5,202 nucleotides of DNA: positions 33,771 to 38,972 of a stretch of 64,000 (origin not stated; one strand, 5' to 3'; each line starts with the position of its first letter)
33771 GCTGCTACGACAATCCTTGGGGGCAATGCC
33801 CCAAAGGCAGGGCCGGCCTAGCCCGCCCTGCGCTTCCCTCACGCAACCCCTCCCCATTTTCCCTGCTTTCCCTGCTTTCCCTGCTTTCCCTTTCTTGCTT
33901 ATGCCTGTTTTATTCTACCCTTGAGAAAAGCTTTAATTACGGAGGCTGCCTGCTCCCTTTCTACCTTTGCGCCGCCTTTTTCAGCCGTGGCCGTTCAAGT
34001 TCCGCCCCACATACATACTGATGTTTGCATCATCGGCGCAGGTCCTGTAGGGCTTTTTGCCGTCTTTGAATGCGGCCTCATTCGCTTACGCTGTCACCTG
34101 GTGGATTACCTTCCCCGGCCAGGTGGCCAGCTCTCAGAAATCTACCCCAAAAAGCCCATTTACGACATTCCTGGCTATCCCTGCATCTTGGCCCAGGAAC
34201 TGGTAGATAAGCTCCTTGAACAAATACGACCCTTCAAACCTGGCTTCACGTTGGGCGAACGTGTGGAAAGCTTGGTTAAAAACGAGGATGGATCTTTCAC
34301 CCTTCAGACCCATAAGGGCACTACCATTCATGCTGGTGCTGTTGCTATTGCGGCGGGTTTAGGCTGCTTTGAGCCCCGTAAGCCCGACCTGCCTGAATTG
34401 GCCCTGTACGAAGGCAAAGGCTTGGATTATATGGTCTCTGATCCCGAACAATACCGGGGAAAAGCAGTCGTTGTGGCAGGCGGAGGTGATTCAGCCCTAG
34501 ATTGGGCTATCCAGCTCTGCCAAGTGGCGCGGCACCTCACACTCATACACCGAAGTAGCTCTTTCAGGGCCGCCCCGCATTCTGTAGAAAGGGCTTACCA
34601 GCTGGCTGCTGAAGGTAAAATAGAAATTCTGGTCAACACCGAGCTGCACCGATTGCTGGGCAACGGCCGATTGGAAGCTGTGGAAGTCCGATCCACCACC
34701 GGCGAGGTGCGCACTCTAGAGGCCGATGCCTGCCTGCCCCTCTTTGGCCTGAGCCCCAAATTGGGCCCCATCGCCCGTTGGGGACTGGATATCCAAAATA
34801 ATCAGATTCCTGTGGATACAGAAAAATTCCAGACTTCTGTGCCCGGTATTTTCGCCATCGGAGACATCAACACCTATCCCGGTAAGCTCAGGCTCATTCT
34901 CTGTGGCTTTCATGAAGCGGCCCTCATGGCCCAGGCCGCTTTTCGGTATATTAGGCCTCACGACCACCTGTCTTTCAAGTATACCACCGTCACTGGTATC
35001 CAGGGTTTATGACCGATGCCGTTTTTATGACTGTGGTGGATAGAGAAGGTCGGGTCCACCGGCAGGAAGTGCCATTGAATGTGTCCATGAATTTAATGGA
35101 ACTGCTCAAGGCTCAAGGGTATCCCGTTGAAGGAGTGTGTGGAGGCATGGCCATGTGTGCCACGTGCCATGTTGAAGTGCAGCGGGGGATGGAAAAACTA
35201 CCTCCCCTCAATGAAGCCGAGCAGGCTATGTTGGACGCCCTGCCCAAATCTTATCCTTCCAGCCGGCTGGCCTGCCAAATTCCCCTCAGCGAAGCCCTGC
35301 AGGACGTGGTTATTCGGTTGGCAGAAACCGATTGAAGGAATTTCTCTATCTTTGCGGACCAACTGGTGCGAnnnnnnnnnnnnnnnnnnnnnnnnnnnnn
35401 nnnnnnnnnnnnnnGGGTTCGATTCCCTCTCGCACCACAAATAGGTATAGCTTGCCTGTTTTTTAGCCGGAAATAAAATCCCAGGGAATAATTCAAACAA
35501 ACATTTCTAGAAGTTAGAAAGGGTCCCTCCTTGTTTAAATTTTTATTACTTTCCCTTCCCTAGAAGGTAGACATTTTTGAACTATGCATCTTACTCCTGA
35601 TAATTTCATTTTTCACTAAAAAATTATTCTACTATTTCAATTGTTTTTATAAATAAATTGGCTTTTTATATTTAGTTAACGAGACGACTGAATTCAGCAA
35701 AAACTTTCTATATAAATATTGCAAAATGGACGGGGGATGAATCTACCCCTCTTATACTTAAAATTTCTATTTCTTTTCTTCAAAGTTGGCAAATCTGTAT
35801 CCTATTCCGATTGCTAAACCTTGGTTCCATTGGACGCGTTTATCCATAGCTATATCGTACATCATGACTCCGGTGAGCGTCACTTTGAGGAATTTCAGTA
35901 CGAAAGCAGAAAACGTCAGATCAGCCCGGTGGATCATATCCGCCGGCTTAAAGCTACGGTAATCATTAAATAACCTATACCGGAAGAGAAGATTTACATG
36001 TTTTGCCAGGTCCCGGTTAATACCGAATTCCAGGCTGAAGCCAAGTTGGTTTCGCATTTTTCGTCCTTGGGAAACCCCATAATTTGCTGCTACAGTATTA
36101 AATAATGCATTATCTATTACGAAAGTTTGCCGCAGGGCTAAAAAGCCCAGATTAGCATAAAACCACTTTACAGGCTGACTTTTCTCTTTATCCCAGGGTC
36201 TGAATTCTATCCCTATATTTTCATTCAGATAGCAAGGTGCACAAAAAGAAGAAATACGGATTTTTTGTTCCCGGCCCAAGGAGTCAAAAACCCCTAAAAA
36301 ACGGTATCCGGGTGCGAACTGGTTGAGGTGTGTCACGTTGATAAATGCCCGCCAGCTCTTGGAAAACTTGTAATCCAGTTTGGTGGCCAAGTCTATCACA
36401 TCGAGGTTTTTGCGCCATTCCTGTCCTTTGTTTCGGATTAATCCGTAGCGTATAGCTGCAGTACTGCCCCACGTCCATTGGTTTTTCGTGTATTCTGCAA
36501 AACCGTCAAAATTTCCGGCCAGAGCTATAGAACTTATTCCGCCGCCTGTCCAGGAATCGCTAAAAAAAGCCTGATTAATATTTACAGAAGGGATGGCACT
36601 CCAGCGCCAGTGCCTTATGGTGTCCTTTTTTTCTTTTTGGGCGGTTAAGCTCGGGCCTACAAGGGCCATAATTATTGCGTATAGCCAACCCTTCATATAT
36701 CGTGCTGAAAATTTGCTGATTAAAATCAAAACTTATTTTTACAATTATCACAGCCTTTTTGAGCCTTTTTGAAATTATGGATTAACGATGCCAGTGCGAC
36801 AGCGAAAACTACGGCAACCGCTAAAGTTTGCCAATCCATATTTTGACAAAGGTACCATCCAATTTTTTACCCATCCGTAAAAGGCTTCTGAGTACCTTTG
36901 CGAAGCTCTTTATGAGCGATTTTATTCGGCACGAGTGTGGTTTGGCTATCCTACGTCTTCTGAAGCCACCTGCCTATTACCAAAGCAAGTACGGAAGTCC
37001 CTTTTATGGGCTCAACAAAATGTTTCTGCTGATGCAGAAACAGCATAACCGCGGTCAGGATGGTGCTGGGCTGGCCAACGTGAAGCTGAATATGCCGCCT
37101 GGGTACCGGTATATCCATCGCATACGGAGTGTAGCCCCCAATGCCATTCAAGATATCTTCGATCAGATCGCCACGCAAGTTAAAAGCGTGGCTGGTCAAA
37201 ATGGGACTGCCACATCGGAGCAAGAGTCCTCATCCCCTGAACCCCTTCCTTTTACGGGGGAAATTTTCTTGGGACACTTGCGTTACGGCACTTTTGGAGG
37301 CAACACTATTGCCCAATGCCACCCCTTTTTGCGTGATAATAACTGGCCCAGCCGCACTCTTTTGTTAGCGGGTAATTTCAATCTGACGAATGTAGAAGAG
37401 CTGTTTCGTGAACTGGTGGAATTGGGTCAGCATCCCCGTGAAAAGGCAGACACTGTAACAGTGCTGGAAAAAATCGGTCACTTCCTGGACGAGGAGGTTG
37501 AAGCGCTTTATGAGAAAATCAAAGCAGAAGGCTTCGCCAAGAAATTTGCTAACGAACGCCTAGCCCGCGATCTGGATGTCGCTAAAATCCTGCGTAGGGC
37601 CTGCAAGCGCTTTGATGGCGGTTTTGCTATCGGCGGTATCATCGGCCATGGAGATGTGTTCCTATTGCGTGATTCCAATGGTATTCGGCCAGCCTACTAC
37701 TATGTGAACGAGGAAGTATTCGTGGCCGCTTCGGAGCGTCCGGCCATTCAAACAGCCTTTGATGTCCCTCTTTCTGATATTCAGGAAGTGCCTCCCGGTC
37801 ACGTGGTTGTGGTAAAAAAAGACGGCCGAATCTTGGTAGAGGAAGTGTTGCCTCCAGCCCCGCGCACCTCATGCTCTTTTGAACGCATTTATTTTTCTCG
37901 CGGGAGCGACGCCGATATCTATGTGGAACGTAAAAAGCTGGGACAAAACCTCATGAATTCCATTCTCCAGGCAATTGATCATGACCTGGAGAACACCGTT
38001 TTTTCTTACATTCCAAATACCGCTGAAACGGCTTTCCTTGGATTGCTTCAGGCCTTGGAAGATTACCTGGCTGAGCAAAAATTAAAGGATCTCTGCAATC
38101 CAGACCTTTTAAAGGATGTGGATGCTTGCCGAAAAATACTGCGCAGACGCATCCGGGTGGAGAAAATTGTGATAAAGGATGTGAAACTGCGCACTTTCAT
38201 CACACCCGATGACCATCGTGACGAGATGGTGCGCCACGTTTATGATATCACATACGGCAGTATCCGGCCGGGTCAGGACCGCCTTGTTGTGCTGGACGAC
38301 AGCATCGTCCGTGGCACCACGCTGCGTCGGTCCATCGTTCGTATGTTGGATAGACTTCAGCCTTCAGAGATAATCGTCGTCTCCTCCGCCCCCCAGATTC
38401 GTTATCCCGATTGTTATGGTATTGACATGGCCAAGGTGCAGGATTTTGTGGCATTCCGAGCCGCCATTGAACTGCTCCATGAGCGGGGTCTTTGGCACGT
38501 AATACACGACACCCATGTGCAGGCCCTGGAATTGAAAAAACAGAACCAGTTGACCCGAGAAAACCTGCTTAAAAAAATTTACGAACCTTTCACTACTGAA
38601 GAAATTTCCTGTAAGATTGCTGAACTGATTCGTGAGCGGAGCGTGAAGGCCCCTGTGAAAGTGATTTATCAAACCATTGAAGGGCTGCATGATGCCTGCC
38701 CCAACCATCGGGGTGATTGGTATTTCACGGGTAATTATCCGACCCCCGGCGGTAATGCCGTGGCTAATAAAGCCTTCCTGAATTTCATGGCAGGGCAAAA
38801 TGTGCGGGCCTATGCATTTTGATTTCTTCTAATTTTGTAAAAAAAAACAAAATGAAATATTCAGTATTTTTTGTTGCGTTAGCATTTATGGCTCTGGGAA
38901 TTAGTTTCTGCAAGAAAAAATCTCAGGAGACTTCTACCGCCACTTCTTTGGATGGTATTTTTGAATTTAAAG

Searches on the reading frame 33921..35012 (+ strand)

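Call 40: search_protein_families(library=ncbifam, proteins=[window:33921-35012:+], max_evalue=0.00001)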
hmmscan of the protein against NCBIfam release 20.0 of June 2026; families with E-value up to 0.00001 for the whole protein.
window:33921-35012:+ (363 aa): 23 families
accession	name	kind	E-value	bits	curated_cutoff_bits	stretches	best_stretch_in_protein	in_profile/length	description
TIGR01292.1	TRX_reduct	equivalog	2.2e-41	141.6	343.45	1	34-319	2-277/300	thioredoxin-disulfide reductase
TIGR03143.1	AhpF_homolog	hypoth_equivalog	5.2e-25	88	687.65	1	34-345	6-309/555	putative alkyl hydroperoxide reductase F subunit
TIGR03140.1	AhpF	equivalog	8.4e-23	80.7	502.9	1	32-343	212-511/515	alkyl hydroperoxide reductase subunit F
TIGR04018.1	Bthiol_YpdA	hypoth_equivalog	4.9e-20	71.6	339.9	1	113-317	91-289/316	YpdA family putative bacillithiol disulfide reductase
NF007614.0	PRK10262.1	equivalog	5.2e-16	58.7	644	1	32-318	6-290/321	thioredoxin-disulfide reductase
NF009409.0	PRK12770.1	subfamily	6.3e-12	45.2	343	1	177-323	170-332/360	putative glutamate synthase subunit beta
TIGR01350.1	lipoamide_DH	equivalog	1.1e-11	44.1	408.8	1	181-339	171-328/461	dihydrolipoyl dehydrogenase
NF003437.0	PRK04965.1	equivalog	1.5e-10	40.7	392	1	174-325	135-283/378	NADH:flavorubredoxin reductase NorW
NF005884.0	PRK07846.1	equivalog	3.9e-09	35.6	501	1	125-318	118-305/454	mycothione reductase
TIGR01316.1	gltA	equivalog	8.9e-09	34.6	471.75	0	174-317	266-425/449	NADPH-dependent glutamate synthase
NF009410.0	PRK12771.1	subfamily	8.9e-08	31.1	516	0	174-320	262-424/566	NAD(P)-binding protein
NF003585.0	PRK05249.1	equivalog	1.1e-07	30.8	465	0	128-321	129-317/464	Si-specific NAD(P)(+) transhydrogenase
NF004776.0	PRK06116.1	equivalog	1.4e-07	30.9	480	0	181-343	168-328/450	glutathione-disulfide reductase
NF040505.1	ArsO_flavin_mono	equivalog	1.8e-07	31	425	1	83-214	57-194/346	ArsO family NAD(P)H-dependent flavin-containing monooxygenase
TIGR03385.1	CoA_CoA_reduc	equivalog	2e-07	30.1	578.8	1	180-318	149-284/439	CoA-disulfide reductase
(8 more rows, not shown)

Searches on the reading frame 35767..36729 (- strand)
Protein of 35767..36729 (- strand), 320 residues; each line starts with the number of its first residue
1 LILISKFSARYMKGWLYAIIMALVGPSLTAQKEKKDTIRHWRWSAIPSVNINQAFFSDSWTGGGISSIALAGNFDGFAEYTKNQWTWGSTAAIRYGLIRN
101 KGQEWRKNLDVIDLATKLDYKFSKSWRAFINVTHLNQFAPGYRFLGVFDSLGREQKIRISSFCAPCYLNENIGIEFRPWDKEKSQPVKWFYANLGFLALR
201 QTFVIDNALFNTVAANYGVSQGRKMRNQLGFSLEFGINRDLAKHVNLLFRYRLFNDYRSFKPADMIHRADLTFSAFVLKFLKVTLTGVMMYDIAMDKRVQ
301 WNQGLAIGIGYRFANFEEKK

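Call 40: search_protein_families(library=ncbifam, proteins=[window:35767-36729:-], max_evalue=0.00001)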
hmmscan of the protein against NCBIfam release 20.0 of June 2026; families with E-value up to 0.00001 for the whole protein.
window:35767-36729:- (320 aa): 0 families

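Call 73: search_protein_families(library=pfam, proteins=[window:35767-36729:-], max_evalue=0.01)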
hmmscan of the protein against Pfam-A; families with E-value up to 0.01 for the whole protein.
window:35767-36729:- (320 aa): 2 families
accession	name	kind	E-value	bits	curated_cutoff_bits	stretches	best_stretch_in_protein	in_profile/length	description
PF11276.14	DUF3078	-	2.3e-21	76.4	25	1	51-142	1-92/92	Protein of unknown function (DUF3078)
PF13505.12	OMP_b-brl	-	0.0012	19.4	28.7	0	223-278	122-169/175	Outer membrane protein beta-barrel domain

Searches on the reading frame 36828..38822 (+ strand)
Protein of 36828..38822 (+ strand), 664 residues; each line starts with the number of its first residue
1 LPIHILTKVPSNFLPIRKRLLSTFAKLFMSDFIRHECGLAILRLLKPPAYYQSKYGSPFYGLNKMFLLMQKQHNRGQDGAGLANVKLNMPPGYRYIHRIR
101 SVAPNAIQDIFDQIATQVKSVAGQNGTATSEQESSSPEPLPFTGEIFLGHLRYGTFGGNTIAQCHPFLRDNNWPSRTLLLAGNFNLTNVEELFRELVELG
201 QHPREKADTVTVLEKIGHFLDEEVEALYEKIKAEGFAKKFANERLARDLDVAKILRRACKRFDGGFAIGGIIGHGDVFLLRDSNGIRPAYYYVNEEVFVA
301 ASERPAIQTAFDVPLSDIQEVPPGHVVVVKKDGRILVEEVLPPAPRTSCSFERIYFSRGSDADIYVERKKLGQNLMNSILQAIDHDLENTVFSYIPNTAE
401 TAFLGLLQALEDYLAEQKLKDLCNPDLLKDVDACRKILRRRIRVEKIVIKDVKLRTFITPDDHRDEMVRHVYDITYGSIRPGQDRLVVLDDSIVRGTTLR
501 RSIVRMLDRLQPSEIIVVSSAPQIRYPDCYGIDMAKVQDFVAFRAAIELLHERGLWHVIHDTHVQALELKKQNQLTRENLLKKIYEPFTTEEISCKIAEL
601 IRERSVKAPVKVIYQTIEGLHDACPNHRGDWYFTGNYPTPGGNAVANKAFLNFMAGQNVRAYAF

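Call 40: search_protein_families(library=ncbifam, proteins=[window:36828-38822:+], max_evalue=0.00001)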
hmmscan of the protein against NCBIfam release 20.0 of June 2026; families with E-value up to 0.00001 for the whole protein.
window:36828-38822:+ (664 aa): 2 families
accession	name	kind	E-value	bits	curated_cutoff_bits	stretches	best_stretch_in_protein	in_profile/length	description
TIGR01134.1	purF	equivalog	2e-34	119.7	350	2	143-411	63-293/432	amidophosphoribosyltransferase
TIGR01536.1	asn_synth_AEB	equivalog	1.7e-07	30.6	267.1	1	186-314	79-173/517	asparagine synthase (glutamine-hydrolyzing)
